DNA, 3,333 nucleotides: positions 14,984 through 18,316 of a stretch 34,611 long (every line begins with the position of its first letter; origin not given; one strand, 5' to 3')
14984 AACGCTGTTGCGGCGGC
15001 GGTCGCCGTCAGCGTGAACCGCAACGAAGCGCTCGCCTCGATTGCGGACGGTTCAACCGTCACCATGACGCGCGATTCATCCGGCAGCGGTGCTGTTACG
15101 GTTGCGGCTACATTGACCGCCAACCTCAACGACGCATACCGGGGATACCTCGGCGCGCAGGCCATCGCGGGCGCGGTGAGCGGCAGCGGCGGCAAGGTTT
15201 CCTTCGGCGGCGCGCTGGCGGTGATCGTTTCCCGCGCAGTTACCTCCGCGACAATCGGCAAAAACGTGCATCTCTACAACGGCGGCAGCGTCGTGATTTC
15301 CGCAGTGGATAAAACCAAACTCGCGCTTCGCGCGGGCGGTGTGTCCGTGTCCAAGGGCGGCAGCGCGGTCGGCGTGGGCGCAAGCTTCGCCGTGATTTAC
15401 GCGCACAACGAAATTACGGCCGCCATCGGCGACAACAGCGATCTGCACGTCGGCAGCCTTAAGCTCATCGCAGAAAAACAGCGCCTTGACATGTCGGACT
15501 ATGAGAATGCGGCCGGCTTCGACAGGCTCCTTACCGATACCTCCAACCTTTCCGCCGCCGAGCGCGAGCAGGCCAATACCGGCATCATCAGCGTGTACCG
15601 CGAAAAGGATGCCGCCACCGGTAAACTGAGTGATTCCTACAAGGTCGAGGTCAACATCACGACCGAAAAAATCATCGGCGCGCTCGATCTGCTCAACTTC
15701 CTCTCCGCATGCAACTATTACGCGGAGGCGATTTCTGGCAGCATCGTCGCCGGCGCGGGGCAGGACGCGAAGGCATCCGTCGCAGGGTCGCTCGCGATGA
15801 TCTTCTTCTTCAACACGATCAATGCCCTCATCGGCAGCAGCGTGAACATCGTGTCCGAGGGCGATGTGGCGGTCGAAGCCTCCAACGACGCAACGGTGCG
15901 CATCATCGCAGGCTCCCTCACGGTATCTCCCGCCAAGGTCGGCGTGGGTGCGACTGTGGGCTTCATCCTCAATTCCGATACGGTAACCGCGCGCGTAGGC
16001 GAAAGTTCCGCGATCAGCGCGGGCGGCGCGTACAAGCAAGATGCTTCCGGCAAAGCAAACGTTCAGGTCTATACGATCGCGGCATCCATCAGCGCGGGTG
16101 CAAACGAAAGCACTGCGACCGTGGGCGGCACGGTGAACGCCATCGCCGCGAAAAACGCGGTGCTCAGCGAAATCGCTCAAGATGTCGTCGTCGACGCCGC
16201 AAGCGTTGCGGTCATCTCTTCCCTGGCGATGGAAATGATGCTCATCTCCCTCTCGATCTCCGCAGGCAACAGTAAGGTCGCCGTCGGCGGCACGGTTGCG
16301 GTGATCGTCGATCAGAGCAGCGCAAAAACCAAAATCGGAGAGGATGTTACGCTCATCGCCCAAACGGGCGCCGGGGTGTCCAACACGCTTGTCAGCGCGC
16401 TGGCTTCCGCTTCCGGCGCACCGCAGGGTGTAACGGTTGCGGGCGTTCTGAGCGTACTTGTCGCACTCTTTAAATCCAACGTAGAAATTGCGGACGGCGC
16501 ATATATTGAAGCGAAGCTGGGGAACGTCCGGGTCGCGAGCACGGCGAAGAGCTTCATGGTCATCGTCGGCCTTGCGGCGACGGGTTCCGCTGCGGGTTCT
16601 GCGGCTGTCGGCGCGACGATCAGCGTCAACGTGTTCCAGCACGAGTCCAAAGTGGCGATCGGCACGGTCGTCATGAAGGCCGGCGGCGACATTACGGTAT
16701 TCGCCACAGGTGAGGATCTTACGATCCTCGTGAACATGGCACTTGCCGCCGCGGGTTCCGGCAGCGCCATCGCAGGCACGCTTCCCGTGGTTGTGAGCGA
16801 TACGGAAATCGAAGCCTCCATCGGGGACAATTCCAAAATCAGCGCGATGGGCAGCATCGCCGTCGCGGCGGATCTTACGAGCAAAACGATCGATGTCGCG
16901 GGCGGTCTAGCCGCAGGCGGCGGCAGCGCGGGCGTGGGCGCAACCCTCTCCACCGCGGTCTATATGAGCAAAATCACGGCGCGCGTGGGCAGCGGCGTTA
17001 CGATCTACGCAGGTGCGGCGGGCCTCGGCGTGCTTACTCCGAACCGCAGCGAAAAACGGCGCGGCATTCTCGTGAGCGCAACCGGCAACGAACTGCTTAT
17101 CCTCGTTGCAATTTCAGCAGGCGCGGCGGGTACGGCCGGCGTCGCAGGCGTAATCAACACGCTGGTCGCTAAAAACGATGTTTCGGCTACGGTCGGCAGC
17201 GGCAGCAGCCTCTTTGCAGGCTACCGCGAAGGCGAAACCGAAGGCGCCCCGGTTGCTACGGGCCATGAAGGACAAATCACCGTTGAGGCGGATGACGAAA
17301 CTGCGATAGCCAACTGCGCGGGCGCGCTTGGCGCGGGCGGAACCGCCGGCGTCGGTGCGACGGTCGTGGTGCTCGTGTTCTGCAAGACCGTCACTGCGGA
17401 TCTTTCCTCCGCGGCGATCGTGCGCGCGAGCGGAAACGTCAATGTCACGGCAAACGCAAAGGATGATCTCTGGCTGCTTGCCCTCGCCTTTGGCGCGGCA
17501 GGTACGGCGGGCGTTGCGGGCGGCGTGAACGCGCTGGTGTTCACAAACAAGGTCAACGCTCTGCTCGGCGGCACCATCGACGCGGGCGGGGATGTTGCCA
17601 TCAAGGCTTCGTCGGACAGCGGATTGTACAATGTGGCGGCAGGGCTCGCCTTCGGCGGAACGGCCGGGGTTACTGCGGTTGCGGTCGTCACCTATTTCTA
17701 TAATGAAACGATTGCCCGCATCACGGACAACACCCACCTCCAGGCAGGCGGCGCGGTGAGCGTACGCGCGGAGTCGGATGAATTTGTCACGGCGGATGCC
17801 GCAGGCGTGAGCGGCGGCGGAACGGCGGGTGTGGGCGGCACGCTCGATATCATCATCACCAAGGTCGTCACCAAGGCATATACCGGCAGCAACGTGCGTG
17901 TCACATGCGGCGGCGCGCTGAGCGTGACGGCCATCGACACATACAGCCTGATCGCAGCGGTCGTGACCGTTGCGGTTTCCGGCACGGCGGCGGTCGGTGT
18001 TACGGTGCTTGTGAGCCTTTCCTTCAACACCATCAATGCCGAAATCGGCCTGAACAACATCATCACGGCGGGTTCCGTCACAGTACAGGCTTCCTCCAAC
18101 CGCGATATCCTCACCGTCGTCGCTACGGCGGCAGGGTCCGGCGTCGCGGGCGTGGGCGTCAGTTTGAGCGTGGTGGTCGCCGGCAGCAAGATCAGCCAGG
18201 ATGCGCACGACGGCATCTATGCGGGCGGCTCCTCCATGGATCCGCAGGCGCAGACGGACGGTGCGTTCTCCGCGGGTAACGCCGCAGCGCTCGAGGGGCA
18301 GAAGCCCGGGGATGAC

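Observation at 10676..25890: LktA-like filamentous repeat chemistry in a Sec plus sortase (monoderm) export context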

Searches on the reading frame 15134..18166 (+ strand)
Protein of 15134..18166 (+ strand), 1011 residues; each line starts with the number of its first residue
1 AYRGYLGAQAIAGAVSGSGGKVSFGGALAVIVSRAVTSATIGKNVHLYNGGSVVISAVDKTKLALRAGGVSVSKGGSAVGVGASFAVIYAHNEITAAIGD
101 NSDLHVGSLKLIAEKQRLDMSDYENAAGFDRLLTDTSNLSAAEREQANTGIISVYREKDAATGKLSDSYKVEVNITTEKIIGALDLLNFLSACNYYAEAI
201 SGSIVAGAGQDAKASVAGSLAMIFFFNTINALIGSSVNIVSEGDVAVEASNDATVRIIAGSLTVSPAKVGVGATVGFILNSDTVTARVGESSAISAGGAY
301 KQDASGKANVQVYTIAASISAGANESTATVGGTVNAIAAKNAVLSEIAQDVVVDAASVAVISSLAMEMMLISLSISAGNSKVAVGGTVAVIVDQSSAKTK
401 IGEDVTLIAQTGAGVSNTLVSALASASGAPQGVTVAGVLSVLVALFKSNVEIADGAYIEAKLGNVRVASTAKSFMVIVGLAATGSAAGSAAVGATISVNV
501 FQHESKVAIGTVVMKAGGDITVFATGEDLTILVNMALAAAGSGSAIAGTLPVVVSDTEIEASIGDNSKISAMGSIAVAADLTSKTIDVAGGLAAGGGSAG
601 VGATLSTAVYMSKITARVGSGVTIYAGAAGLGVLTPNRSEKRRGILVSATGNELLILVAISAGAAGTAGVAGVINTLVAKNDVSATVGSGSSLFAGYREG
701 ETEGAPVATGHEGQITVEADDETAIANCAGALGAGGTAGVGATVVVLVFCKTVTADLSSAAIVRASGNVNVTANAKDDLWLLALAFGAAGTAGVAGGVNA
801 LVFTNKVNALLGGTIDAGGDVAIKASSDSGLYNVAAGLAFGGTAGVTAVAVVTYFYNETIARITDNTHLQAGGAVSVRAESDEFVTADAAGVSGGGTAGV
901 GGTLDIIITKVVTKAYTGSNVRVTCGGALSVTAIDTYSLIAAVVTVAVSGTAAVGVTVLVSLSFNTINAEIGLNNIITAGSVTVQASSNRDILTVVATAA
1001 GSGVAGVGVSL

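Call 15: find_homologous_proteins(query=window:15134-18166:+, max_evalue=0.00001)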
Query window:15134-18166:+ (1011 aa): 31 proteins with E <= 0.00001 among 8000 candidates.
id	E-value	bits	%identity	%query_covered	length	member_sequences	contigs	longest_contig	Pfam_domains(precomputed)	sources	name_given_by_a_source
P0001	2.6e-181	623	45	90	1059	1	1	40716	-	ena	-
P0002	6.3e-108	380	45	58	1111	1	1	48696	-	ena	-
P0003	3.6e-106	375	33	95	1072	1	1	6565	-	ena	-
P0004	1.7e-94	336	57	37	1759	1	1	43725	-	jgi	-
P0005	7.6e-88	314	46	44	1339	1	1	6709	-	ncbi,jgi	jgi:hypothetical protein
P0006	3.7e-86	308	36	65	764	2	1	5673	-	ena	-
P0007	8.2e-74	268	41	45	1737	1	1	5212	-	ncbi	ncbi:MAG: hypothetical protein ABFC56_01110, partial [Clostridiaceae bacterium]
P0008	8.5e-69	251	35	68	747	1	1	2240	-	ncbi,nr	ncbi:MAG: hypothetical protein IJI16_02470, partial [Atopobiaceae bacterium]|nr:hypothetical protein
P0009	6.3e-68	248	32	59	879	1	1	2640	-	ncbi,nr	ncbi:MAG: hypothetical protein IJH42_04210, partial [Atopobiaceae bacterium]|nr:hypothetical protein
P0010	1.8e-67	247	32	58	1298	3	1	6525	-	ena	-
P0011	5.6e-67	245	36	53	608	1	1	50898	-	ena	-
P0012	5.7e-64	235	39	47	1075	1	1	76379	-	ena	-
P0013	1.2e-63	234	35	54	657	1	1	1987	-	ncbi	ncbi:MAG: hypothetical protein ACSW8J_08155, partial [bacterium]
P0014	3.1e-63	233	55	24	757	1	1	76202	-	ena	-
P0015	1.7e-58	217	36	46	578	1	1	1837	-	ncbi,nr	ncbi:MAG: hypothetical protein IIY73_00585, partial [Solobacterium sp.]|nr:hypothetical protein [Sol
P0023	7.5e-29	119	27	27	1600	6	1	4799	-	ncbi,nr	ncbi:MAG: leukotoxin LktA family filamentous adhesin, partial [Thauera sp.]|nr:leukotoxin LktA famil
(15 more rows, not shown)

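Call 20: search_solved_structures(query=window:15134-18166:+, max_evalue=1, show_alignments=2)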
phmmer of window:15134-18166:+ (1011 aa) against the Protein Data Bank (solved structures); distinct sequences matched with E-value up to 1: 1.
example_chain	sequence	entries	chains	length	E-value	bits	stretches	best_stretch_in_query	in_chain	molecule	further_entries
6ywe_R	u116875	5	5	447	0.1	14.1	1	10-67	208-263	Related to 60s ribosomal protein L2 (Mitochondrial) | Uncharacterized protein | bL27m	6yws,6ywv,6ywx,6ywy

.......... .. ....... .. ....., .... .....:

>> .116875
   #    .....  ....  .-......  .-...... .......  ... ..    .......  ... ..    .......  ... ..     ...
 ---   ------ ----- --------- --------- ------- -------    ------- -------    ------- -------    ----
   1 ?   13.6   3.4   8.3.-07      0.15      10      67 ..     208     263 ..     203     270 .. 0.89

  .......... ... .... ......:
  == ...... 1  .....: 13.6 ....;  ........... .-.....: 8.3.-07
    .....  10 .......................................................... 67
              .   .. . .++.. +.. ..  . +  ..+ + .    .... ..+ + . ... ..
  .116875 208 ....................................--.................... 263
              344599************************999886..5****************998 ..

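Call 50: find_encoding_contigs(protein=P0004, flank=10000, max_places=3)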
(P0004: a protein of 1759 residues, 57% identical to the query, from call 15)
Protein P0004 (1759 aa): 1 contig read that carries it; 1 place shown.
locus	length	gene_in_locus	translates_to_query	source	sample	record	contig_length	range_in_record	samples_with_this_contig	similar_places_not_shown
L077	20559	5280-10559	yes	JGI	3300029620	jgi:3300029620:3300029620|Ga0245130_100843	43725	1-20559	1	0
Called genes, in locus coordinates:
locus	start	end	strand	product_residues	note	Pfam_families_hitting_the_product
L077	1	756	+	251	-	?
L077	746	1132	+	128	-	PF14194:Cys_rich_VLP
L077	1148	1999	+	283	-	PF06970:RepA_N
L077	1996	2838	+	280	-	PF01695:IstB_IS21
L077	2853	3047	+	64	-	-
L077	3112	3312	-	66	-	-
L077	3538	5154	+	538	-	PF00239:Resolvase, PF07508:Recombinase, PF13408:Zn_ribbon_recom, PF14287:DUF4368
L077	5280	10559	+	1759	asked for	-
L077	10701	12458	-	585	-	PF00005:ABC_tran, PF13304:AAA_21 (faint)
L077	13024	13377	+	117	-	-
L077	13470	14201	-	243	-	PF01061:ABC2_membrane, PF12698:ABC2_membrane_3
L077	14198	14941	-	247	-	PF00005:ABC_tran, PF13304:AAA_21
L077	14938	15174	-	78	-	PF04014:MazE_antitoxin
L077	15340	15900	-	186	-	PF02482:Ribosomal_S30AE, PF16321:Ribosom_S30AE_C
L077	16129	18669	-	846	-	PF04023:FeoA, PF01926:MMR_HSR1, PF02421:FeoB_N, PF17910:FeoB_Cyto, PF07670:Gate, PF07664:FeoB_C, PF07670:Gate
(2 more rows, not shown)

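Call 64: search_protein_families(library=ncbifam, proteins=[P0023], max_evalue=1)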
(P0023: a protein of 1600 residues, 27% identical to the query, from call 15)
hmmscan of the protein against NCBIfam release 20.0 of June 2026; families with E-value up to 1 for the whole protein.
P0023 (1600 aa): 1 family
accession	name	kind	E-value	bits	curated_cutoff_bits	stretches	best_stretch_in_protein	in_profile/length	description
NF012206.1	LktA_tand_53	repeat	2.5e-101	331.8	50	21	1523-1576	1-53/53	tandem repeat-containing filamentous protein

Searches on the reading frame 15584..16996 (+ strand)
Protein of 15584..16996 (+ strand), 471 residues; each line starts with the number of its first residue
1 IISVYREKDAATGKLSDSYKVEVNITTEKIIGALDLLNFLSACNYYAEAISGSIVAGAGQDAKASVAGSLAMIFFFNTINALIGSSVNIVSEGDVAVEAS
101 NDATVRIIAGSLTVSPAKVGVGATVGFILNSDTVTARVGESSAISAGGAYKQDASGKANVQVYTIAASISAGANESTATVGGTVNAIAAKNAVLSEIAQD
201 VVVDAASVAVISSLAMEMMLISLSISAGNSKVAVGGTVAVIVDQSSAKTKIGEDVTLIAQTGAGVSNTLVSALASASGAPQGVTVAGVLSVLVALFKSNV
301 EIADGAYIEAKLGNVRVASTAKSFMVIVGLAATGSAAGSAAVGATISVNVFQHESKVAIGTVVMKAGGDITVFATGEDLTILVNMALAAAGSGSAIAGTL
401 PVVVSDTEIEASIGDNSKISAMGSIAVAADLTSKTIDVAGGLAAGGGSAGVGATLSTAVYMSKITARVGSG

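Call 45: find_related_loci(query=A3, collection=genome_contigs, flank=10000)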
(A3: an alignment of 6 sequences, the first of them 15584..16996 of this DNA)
Query A3 (471 aa) in genome_contigs; peptide patterns used: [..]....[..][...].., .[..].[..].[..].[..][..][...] (x = any residue, [..] = any of these).
137 stretches matched a pattern; 73 encode a relative of the query (tblastn E <= 1e-3); 73 distinct loci.
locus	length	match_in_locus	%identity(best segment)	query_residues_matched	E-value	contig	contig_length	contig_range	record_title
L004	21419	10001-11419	72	1-469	0e+0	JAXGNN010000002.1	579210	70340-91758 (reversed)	MAG: Christensenellales bacterium isolate AnMBR.bin257 bin257_2, whole genome shotgun sequence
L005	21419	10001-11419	71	1-469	0e+0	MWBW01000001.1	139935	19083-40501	MAG: Firmicutes bacterium ADurb.Bin248 BWY35_contig000001, whole genome shotgun sequence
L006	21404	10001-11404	43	9-469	6e-92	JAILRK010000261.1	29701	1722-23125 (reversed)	MAG: Oscillospiraceae bacterium isolate RUI382 k141_5510284_flag=0_multi=25.8853_len=29701, whole genome shotgun sequenc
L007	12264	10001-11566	42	1-470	2e-85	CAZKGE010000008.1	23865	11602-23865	MAG TPA_asm: uncultured Oscillospiraceae bacterium isolate SRP263991_co4_135 genome assembly, contig: NODE_2720_length_2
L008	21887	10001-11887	42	6-470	1e-81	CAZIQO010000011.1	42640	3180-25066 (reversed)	MAG TPA_asm: uncultured Oscillospiraceae bacterium isolate binchicken_co108_142 genome assembly, contig: NODE_1649_lengt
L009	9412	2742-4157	44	8-471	1e-81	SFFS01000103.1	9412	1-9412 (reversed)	MAG: Clostridiales bacterium isolate W0P39.050 Contig3986, whole genome shotgun sequence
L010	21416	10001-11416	44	8-471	3e-81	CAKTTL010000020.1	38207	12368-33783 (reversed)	MAG: uncultured Clostridia bacterium isolate REFINED_METABAT215_TOP10_CONTIGS_1500_ASSEMBLY_K77_MERGED__Hadza_MoBio_hadz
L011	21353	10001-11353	42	16-469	2e-80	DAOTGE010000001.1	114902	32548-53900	MAG TPA_asm: Eubacteriales bacterium isolate AMR_MDS_3085 NODE_102_length_114902_cov_11.073855, whole genome shotgun seq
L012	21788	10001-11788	41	1-471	8e-80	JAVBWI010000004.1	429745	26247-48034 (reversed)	MAG: Clostridia bacterium isolate ZNE14_Bin7 all_Scaff004269, whole genome shotgun sequence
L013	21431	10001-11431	41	1-471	1e-78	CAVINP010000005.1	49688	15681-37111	bacterium isolate H07634-L1_cleanbin_000037 genome assembly, contig: Spades_H07634-L1_contig_465, whole genome shotgun s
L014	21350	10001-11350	40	17-470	5e-75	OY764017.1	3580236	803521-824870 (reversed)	MAG: Christensenellaceae bacterium isolate da863df8-3121-48c8-a9fd-195775925dd7 genome assembly, chromosome: 1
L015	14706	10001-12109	42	9-470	1e-74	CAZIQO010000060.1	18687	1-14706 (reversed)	MAG TPA_asm: uncultured Oscillospiraceae bacterium isolate binchicken_co108_142 genome assembly, contig: NODE_6406_lengt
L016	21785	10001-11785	41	8-469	2e-74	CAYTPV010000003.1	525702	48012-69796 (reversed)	MAG TPA_asm: uncultured Oscillospiraceae bacterium isolate binchicken_co104_142 genome assembly, contig: NODE_7_length_5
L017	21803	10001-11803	41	16-471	7e-74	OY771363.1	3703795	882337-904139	MAG: Christensenellaceae bacterium isolate 38ba8450-c70d-4108-8ba4-09623ba0e347 genome assembly, chromosome: 1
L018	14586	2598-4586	41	1-471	1e-73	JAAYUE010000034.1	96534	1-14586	MAG: Clostridiales bacterium isolate AS27yjCOA_135 84148_AS27, whole genome shotgun sequence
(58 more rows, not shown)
